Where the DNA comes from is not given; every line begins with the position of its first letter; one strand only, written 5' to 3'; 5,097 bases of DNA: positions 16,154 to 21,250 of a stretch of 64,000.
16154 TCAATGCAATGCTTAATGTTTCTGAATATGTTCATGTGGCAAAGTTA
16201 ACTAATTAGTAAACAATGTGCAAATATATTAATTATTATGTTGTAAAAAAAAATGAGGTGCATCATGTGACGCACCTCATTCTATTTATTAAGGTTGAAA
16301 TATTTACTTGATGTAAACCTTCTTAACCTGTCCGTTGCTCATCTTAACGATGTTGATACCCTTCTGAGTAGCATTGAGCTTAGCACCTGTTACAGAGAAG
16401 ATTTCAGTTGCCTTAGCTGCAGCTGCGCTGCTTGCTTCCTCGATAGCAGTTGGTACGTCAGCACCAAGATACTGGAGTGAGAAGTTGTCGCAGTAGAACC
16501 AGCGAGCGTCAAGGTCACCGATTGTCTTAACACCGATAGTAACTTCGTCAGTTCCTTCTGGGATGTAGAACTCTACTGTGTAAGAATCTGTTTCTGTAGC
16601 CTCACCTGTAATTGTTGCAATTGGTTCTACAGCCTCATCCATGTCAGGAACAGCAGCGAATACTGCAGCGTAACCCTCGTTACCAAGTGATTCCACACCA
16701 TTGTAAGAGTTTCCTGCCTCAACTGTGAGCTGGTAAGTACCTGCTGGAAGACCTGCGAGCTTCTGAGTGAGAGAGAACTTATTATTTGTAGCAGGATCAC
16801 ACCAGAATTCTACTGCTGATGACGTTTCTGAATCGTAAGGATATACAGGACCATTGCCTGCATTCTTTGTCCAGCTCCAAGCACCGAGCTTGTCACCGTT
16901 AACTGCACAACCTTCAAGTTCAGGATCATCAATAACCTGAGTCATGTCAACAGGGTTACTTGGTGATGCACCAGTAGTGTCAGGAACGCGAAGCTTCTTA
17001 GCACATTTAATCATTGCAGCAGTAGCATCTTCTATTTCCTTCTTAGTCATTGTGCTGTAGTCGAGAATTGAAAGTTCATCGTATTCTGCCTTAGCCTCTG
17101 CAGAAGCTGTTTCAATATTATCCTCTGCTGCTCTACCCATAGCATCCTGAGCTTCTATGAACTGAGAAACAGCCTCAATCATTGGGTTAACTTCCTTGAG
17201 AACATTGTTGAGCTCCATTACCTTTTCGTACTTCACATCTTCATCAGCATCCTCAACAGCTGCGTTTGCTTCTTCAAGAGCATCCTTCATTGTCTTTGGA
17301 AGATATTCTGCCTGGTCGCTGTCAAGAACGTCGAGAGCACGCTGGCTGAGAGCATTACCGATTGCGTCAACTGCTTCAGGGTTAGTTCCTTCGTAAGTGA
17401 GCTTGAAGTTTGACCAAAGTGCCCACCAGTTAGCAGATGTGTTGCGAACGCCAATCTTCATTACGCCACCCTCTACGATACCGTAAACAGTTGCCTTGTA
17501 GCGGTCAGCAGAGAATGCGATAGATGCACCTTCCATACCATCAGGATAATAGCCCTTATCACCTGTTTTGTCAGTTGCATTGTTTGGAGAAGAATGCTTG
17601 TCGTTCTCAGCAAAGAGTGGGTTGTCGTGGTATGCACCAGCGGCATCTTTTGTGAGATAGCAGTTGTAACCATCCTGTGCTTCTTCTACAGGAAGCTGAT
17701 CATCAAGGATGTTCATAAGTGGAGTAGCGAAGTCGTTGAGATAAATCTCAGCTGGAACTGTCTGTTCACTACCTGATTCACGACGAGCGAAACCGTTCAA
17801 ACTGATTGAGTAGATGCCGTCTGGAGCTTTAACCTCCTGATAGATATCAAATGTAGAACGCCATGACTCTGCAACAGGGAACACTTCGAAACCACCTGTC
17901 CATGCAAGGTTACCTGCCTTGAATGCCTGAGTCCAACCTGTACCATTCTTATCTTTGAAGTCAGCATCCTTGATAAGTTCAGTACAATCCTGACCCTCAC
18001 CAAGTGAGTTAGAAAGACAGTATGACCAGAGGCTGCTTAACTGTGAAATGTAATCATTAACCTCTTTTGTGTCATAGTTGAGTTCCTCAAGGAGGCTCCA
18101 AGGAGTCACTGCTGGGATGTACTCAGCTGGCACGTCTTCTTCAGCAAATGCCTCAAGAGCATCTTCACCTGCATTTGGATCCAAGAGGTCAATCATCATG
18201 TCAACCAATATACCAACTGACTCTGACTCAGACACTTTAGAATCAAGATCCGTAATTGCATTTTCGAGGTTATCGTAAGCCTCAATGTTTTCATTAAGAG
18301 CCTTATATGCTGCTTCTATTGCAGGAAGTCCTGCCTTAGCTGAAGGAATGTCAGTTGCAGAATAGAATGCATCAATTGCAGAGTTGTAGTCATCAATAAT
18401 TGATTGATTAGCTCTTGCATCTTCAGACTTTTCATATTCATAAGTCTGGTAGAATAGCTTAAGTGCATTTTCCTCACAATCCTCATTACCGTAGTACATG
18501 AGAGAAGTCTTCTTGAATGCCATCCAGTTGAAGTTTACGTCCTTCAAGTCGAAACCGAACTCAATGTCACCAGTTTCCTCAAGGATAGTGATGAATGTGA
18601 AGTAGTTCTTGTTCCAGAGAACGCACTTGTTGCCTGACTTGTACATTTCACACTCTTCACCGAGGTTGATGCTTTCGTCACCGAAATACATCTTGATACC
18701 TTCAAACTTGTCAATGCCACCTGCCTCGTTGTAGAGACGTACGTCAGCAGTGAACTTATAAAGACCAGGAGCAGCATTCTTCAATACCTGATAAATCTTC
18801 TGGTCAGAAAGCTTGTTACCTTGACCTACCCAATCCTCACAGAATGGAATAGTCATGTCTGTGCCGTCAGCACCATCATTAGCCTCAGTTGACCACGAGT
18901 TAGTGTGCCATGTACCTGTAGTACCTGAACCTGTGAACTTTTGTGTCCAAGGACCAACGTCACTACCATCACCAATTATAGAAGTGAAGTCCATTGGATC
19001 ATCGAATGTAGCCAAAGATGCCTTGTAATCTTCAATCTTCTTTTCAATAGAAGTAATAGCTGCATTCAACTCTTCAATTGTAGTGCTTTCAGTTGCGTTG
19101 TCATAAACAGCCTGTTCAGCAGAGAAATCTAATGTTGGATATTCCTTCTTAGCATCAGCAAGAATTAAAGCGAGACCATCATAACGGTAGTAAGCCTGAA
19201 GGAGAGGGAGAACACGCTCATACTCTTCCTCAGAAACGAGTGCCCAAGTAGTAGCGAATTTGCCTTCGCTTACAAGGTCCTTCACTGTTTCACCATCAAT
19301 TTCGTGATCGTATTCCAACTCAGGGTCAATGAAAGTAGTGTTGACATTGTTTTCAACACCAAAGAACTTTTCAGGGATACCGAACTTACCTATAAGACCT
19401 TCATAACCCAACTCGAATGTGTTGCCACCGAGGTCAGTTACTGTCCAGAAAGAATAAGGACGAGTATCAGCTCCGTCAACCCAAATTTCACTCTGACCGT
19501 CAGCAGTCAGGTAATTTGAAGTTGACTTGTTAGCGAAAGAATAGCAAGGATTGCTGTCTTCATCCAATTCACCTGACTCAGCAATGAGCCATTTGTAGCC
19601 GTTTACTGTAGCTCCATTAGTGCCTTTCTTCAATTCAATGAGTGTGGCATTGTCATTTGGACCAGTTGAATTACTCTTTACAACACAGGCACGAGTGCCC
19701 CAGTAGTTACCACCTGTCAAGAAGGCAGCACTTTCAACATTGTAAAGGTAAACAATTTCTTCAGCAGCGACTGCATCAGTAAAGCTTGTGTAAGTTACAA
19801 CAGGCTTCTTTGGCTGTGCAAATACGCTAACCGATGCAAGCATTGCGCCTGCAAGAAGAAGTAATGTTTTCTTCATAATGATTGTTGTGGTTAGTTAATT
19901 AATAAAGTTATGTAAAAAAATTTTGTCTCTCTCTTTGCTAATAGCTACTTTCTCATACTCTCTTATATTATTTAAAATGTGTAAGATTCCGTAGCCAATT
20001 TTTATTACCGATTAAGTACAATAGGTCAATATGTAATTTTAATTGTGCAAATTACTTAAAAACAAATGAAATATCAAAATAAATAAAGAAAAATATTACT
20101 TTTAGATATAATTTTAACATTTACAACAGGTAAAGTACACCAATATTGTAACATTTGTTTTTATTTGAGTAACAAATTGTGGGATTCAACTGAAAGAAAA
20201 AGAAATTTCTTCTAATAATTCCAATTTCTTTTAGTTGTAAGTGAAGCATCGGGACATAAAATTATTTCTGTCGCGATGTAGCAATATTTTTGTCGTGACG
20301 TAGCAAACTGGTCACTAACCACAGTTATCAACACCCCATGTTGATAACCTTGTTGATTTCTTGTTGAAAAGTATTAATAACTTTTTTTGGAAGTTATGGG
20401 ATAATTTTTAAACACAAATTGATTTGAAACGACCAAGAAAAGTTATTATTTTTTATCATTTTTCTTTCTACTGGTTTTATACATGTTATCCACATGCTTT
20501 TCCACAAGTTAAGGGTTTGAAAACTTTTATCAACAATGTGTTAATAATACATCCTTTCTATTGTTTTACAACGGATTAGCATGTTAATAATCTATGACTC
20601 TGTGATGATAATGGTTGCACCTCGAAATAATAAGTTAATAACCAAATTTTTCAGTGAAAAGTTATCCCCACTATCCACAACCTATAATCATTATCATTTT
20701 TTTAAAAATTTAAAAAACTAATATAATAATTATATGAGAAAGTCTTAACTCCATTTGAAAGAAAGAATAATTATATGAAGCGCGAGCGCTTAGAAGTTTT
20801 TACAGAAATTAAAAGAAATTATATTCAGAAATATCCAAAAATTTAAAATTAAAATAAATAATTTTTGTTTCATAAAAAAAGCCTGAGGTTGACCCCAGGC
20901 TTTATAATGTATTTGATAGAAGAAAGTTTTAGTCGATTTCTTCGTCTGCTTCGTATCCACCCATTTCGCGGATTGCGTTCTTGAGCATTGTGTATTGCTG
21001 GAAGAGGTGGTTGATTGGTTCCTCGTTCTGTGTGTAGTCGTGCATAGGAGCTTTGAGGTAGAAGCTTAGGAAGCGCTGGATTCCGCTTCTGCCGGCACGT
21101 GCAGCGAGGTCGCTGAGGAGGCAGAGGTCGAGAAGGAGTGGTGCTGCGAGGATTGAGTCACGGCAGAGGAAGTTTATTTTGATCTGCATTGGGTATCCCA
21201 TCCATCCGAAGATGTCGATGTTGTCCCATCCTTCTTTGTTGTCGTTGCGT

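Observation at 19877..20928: Candidate chromosomal replication origin without an adjacent dnaA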

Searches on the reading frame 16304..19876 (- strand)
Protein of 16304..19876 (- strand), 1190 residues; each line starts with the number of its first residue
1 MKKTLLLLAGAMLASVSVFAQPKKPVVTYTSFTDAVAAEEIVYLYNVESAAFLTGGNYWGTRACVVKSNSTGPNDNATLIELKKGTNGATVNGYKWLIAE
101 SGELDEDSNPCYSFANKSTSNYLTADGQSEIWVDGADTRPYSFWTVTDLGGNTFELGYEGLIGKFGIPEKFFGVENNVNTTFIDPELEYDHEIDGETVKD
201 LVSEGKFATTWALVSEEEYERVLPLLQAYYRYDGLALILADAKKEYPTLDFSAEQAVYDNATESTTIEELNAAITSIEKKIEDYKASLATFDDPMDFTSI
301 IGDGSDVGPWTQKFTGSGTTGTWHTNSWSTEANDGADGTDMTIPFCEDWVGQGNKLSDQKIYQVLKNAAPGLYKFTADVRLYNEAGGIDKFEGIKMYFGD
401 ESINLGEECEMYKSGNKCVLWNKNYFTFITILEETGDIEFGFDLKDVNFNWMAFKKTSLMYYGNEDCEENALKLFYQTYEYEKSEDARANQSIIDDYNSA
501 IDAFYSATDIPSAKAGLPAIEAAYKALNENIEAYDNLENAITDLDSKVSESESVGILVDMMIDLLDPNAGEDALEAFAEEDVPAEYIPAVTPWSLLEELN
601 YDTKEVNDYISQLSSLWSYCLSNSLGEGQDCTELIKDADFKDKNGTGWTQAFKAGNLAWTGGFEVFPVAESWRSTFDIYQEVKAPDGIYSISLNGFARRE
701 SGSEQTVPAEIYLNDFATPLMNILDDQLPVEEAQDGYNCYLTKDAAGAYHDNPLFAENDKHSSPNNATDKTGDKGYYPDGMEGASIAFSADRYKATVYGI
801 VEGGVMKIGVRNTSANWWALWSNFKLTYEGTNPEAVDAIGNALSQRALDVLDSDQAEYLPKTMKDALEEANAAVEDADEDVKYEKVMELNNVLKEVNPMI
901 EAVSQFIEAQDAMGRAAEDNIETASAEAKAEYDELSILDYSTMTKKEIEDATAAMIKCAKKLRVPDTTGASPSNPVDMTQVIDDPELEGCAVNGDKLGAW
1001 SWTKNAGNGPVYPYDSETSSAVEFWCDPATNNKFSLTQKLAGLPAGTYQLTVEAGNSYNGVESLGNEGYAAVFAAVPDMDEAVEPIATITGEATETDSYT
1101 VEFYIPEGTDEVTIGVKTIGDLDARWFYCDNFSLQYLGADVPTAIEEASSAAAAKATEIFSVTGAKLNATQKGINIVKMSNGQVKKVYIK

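Call 7: search_protein_families(library=pfam, proteins=[window:16304-19876:-])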
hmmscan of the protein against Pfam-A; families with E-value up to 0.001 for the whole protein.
window:16304-19876:- (1190 aa): 1 family
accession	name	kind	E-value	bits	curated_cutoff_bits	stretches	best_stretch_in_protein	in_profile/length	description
PF16405.10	DUF5013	-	1.9e-07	31.8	28.5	0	1036-1115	65-149/149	Domain of unknown function (DUF5013)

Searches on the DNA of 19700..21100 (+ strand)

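Call 50: search_dna_similar(query=window:19877-20928:+, collection=plasmids, mode=distant, max_rows=10)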
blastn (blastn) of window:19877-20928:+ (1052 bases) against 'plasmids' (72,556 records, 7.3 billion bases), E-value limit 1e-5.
No match.

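Call 62: search_rna_families(source=window, start=19700, end=21100, threshold=evalue, max_evalue=1)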
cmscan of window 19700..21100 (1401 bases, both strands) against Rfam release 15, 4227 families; matches with E-value up to 1: 3.
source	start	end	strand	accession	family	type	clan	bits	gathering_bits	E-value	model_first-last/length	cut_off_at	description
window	20827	20912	+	RF02053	STnc430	Gene; sRNA;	-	23.4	47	0.55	1-162/162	no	Enterobacterial sRNA STnc430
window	20379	20446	+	RF03339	mir-3047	Gene; miRNA;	-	23.2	53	0.1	1-61/61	no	mir-3047 microRNA precursor family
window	20845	20908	+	RF01808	MicX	Gene; sRNA;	-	18.2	75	0.31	1-194/194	no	MicX Vibrio cholerae sRNA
